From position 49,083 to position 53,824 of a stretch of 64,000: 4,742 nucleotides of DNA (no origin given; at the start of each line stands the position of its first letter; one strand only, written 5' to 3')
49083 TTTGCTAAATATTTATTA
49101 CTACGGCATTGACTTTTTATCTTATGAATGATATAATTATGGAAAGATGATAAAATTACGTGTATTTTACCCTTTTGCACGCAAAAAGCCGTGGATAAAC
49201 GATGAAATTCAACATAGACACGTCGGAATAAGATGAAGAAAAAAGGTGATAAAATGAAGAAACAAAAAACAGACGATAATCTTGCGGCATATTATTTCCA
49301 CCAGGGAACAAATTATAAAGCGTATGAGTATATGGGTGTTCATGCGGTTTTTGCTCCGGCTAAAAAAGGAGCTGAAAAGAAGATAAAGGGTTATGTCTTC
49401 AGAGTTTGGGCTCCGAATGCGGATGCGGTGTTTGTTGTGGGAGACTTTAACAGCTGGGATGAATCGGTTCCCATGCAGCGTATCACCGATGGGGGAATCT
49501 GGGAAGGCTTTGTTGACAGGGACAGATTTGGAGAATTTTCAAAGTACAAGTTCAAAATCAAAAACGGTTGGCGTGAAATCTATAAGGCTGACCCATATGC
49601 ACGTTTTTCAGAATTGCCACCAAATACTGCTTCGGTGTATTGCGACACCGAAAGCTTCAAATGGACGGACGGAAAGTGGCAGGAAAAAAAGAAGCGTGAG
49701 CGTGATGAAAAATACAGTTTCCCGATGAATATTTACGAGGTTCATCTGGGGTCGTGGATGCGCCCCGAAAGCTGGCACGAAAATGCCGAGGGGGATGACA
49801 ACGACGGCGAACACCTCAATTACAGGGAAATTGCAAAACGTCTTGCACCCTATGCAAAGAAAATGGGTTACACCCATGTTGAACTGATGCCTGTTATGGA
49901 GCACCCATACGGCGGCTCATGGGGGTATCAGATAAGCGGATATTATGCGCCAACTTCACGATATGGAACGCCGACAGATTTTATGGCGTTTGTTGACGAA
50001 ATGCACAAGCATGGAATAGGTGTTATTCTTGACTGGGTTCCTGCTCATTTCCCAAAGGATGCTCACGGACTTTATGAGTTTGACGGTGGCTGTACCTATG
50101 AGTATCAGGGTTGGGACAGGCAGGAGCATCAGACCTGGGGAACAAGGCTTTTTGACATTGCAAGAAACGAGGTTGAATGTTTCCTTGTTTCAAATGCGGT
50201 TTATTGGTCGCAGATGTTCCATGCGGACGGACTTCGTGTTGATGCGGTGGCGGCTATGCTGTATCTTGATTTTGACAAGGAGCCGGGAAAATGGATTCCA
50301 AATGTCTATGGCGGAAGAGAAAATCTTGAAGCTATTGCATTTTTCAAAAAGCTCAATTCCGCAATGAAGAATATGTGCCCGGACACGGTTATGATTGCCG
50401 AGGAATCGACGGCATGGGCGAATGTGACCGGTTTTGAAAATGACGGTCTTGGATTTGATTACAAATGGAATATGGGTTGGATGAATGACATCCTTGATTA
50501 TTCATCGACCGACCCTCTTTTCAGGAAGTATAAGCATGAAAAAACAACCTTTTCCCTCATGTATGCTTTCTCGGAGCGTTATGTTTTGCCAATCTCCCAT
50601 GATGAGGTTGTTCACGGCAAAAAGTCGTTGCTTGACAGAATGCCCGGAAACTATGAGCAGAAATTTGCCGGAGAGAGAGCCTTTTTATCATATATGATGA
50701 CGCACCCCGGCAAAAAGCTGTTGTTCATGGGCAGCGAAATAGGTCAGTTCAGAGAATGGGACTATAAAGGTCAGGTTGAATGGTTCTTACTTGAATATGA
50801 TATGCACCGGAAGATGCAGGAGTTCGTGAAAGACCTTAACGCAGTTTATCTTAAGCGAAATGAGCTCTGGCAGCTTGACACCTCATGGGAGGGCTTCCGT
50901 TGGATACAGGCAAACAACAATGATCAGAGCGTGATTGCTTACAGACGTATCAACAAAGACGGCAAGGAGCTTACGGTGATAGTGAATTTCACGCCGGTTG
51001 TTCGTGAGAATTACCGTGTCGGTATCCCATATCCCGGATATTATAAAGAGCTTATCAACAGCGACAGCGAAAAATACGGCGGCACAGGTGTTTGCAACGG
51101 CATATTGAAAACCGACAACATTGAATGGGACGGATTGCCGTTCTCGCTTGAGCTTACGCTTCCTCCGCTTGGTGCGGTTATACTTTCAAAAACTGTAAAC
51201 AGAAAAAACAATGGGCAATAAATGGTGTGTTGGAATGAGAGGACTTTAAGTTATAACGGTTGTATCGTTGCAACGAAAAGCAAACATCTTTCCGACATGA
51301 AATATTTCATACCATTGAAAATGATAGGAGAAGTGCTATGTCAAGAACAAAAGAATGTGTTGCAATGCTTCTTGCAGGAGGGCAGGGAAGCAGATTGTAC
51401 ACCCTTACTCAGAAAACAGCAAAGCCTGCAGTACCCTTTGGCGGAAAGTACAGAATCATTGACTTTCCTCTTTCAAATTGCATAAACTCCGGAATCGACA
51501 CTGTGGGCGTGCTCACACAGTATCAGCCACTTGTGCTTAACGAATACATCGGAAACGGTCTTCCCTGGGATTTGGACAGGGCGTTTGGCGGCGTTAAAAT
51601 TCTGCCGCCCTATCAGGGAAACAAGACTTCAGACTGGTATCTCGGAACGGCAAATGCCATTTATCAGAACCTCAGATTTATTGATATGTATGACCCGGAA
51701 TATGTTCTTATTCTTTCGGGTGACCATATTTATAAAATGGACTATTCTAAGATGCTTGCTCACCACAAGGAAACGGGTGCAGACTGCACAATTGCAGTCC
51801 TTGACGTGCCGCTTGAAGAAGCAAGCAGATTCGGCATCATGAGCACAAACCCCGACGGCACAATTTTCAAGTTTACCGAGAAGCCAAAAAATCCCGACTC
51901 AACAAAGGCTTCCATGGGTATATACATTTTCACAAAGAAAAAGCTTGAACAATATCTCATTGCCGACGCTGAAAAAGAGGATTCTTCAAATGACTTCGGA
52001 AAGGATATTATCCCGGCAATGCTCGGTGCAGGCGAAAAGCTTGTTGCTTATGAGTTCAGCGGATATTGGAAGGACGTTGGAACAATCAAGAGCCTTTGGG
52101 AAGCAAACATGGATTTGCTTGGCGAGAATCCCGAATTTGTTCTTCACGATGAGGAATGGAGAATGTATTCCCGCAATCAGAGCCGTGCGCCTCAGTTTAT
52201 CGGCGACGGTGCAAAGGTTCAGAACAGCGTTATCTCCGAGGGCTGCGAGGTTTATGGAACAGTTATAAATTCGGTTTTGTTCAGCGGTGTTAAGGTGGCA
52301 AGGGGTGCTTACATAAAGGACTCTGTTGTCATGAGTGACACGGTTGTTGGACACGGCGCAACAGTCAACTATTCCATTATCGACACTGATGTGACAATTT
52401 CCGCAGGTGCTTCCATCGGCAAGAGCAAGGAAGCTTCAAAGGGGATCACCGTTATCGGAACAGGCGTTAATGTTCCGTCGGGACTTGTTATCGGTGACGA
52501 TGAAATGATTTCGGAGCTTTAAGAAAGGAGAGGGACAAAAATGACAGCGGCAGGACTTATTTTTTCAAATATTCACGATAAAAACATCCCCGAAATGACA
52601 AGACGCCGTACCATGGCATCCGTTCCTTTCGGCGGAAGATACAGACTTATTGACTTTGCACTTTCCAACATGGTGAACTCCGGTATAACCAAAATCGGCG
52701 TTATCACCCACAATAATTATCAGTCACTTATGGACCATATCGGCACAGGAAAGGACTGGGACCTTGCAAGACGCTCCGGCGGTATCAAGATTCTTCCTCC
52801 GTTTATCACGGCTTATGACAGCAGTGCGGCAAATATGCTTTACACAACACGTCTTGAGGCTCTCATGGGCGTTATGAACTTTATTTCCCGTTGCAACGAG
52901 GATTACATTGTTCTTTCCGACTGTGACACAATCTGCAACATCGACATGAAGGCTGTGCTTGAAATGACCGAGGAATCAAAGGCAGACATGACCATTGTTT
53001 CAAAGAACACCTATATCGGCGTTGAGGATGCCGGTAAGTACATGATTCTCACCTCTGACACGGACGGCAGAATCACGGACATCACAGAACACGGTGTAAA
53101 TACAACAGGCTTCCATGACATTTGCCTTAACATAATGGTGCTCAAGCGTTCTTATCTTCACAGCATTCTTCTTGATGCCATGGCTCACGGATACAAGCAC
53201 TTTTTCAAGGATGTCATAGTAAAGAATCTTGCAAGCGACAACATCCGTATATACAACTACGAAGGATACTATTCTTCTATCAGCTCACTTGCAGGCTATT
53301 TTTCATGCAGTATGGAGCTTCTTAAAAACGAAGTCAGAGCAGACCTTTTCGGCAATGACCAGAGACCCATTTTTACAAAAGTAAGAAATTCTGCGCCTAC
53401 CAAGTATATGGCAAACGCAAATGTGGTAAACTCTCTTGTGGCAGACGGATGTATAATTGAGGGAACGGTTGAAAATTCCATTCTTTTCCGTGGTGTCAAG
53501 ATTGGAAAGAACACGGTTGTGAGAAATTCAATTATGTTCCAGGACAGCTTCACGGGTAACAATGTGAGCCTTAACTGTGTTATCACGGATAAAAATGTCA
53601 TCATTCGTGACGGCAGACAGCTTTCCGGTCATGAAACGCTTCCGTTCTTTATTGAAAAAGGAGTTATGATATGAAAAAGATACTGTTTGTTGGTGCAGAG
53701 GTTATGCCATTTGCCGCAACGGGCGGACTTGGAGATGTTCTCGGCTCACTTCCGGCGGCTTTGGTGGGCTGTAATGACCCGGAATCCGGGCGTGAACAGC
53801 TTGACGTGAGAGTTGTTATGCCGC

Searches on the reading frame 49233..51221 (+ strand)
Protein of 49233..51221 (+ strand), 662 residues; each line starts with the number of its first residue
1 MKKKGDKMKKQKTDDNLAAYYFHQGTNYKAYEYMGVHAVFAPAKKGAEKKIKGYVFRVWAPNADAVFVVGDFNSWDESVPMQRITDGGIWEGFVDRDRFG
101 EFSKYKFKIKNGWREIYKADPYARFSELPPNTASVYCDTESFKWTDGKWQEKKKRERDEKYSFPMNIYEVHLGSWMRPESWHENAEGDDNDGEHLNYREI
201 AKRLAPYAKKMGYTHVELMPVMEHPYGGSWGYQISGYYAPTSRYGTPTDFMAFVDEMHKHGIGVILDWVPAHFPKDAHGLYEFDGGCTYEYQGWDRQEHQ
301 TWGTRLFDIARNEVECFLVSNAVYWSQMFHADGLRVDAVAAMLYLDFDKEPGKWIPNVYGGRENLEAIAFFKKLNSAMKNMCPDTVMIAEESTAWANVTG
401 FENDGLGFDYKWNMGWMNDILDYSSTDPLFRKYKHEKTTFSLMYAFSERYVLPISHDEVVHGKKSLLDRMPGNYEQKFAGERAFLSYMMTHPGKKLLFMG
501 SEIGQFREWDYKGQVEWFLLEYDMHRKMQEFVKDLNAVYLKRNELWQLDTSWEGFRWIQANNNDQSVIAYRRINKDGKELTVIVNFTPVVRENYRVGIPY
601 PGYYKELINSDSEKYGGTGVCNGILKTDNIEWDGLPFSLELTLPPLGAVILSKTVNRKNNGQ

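Call 4: search_protein_families(library=pfam, proteins=[window:49233-51221:+], max_evalue=0.01)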
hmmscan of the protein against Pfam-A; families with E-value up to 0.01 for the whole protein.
window:49233-51221:+ (662 aa): 5 families
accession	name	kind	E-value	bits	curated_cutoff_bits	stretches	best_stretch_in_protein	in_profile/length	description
PF02806.24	Alpha-amylase_C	-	1.6e-24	86.5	21.2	1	557-652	1-93/95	Alpha amylase, C-terminal all-beta domain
PF02922.24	CBM_48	-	9.8e-20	71.1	22.4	1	49-123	6-83/83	Carbohydrate-binding module 48 (Isoamylase N-terminal domain)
PF00128.31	Alpha-amylase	-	1.2e-15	58.2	22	2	200-276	21-95/446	Alpha amylase, catalytic domain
PF22019.2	GlgB_N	-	3.9e-05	24.1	27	1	47-122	22-94/94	alpha-1,4-glucan branching enzyme GlgB, N-terminal domain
PF16561.11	AMPK1_CBM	-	0.0033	18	26.8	0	58-114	6-58/85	Glycogen recognition site of AMP-activated protein kinase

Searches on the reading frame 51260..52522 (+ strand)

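Call 16: search_protein_families(library=pfam, proteins=[window:51260-52522:+], max_evalue=0.0001)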
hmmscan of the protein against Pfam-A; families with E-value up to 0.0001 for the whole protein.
window:51260-52522:+ (420 aa): 4 families
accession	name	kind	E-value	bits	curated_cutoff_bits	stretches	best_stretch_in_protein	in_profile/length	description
PF00483.29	NTP_transferase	-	3.3e-70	236.9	21.2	1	35-287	2-243/245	Nucleotidyl transferase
PF24894.1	Hexapep_GlmU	-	4.2e-16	59.4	23.3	1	318-392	14-89/104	GlmU-like, C-terminal hexapeptide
PF25084.1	LbH_EIF2B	-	2.5e-10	40.7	54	2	314-385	30-104/105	EIF2B subunit epsilon LbH domain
PF12804.13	NTP_transf_3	-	2.8e-06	28.1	27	1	35-180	1-122/160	MobA-like NTP transferase domain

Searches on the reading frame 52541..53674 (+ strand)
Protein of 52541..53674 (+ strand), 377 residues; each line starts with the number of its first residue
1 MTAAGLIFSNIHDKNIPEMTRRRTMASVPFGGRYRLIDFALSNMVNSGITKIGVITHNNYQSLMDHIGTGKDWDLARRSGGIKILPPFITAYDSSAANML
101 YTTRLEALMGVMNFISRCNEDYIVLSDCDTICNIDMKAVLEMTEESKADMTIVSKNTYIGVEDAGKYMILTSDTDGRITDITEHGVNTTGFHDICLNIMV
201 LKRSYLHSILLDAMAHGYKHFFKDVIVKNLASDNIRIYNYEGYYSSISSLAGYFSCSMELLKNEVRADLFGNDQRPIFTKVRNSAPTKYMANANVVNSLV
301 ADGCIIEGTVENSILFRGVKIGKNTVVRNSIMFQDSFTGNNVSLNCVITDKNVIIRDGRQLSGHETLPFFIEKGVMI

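Call 16: search_protein_families(library=pfam, proteins=[window:52541-53674:+], max_evalue=0.0001)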
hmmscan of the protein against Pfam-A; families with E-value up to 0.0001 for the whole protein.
window:52541-53674:+ (377 aa): 4 families
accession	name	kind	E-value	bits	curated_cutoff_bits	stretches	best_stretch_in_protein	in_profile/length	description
PF24894.1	Hexapep_GlmU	-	1.8e-13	50.9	23.3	1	292-360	13-82/104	GlmU-like, C-terminal hexapeptide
PF00483.29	NTP_transferase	-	5.8e-11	42.9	21.2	1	19-189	16-168/245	Nucleotidyl transferase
PF25084.1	LbH_EIF2B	-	9.1e-07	29.3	54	1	287-354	28-99/105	EIF2B subunit epsilon LbH domain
PF25247.1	LbH_GLGC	-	3.3e-05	24.3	27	1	286-333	5-52/135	GLGC left-handed parallel beta-helix domain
